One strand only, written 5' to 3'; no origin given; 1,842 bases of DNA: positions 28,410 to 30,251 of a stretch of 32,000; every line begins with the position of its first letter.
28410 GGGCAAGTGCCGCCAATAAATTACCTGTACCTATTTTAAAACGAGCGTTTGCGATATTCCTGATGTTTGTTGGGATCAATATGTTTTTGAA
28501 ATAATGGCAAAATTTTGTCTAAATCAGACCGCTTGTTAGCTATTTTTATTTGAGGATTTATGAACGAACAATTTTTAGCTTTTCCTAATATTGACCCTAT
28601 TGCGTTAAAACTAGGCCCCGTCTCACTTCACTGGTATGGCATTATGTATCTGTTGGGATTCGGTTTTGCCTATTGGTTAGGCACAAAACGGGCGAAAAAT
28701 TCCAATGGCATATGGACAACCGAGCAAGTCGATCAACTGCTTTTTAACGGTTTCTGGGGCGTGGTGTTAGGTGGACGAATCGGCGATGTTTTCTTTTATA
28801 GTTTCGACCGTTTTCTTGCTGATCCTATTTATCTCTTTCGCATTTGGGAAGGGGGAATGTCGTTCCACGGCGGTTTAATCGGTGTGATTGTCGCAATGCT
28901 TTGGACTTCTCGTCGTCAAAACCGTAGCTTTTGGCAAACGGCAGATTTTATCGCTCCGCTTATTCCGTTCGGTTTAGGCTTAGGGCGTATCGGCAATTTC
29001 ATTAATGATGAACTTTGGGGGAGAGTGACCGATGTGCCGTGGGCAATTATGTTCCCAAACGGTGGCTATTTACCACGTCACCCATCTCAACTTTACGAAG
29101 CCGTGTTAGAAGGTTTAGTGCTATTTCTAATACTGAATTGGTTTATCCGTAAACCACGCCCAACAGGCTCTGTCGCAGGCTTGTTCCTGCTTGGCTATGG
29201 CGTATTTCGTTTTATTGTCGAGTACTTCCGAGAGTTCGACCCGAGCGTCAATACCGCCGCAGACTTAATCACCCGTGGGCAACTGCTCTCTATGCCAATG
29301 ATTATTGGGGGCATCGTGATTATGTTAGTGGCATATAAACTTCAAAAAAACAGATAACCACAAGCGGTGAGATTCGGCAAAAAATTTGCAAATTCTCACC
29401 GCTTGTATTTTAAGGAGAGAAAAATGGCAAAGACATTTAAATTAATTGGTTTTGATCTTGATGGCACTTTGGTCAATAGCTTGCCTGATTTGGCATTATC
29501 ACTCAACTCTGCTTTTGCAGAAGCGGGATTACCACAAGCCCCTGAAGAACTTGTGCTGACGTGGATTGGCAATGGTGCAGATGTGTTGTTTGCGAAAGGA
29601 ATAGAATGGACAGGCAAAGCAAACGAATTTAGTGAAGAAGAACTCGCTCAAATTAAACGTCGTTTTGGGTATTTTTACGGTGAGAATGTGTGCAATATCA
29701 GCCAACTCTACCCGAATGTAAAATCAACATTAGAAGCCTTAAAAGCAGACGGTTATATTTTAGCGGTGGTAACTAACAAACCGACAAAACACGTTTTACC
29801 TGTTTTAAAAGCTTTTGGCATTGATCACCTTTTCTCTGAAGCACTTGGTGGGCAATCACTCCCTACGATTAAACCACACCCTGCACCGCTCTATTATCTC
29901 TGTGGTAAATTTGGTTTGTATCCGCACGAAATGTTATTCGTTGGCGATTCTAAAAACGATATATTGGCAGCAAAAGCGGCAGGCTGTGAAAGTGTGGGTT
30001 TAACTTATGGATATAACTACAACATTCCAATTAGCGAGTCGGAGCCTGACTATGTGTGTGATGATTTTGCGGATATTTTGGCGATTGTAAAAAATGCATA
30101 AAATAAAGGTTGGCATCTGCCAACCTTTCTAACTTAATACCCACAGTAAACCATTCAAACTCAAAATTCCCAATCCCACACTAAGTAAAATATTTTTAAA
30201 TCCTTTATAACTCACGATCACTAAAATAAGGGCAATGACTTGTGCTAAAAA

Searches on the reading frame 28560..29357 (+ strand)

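Call 42: search_protein_families(library=ncbifam, proteins=[window:28560-29357:+], max_evalue=0.00001)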
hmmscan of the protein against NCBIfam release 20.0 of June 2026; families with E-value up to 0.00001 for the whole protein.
window:28560-29357:+ (265 aa): 6 families
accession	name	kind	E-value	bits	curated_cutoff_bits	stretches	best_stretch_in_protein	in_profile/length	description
TIGR00544.1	lgt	equivalog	9.3e-94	313.9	118.9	1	1-263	1-274/280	prolipoprotein diacylglyceryl transferase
NF000775.0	PRK00052.2-5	equivalog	6.1e-37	127.5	428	1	21-263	20-282/288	prolipoprotein diacylglyceryl transferase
NF000784.0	PRK00052.4-5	subfamily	7.6e-35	120.5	409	1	11-167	1-155/298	prolipoprotein diacylglyceryl transferase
NF000778.0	PRK00052.3-4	equivalog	1.4e-34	119.8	334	1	16-262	6-248/252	prolipoprotein diacylglyceryl transferase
NF000779.0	PRK00052.3-5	equivalog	2.1e-23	83.4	405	1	8-228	3-210/257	prolipoprotein diacylglyceryl transferase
NF009611.0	PRK13108.1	equivalog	2.7e-13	49.7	636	1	17-163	17-164/476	prolipoprotein diacylglyceryl transferase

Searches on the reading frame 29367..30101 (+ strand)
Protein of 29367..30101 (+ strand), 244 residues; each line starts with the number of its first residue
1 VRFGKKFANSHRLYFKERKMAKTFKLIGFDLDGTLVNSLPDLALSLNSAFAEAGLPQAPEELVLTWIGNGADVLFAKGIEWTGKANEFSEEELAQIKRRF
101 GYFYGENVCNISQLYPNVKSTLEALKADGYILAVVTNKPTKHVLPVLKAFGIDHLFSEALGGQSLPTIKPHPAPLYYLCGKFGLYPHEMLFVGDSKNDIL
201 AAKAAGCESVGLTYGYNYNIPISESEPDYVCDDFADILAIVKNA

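Call 42: search_protein_families(library=ncbifam, proteins=[window:29367-30101:+], max_evalue=0.00001)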
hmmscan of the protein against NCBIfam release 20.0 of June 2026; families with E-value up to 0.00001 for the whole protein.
window:29367-30101:+ (244 aa): 30 families (the best 25 are shown)
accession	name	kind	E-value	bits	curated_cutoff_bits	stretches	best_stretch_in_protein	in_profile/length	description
NF009695.0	PRK13222.1-2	equivalog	1.6e-95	318.9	225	1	20-243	2-224/226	phosphoglycolate phosphatase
NF009697.0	PRK13222.1-4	equivalog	5.9e-79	264.6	327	1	21-242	4-223/232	phosphoglycolate phosphatase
NF009694.0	PRK13222.1-1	equivalog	1.8e-63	214.2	415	1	24-239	7-237/252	phosphoglycolate phosphatase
TIGR01449.2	PGP_bact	equivalog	5.2e-62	209.1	180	1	29-239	3-211/213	phosphoglycolate phosphatase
NF009698.0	PRK13223.1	equivalog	3.3e-50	170.8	466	1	22-239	11-227/272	phosphoglycolate phosphatase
NF009804.0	PRK13288.1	equivalog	1.5e-29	103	218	1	25-243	4-212/215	pyrophosphatase PpaX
NF009700.0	PRK13226.1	equivalog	5e-26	91.8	342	1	25-218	13-200/229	phosphoglycolate phosphatase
NF009696.0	PRK13222.1-3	equivalog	1.2e-24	87.2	359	1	25-218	4-192/223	N-acetylmuramic acid 6-phosphate phosphatase MupP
TIGR02253.1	CTE7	subfamily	2.7e-20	73.1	169.75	1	25-237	3-220/221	TIGR02253 family HAD-type hydrolase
TIGR01454.1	AHBA_synth_RP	hypoth_equivalog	7.3e-19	68.2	246.65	1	112-242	74-204/205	AHBA synthesis associated protein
TIGR01428.1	HAD_type_II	equivalog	3.4e-13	50.1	125.4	1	114-210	92-188/197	haloacid dehalogenase type II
TIGR01509.1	HAD-SF-IA-v3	subfamily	4.5e-13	49.7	29.4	1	90-211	44-153/154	HAD-IA family hydrolase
NF009699.0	PRK13225.1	equivalog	6.3e-13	48.8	368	1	19-241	57-267/273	phosphoglycolate phosphatase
NF008087.0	PRK10826.1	equivalog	1.2e-12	47.9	191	1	25-210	8-189/222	hexitol phosphatase HxpB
TIGR01662.1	HAD-SF-IIIA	subfamily_domain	1.9e-12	47.4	44.6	1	111-210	23-136/141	HAD-IIIA family hydrolase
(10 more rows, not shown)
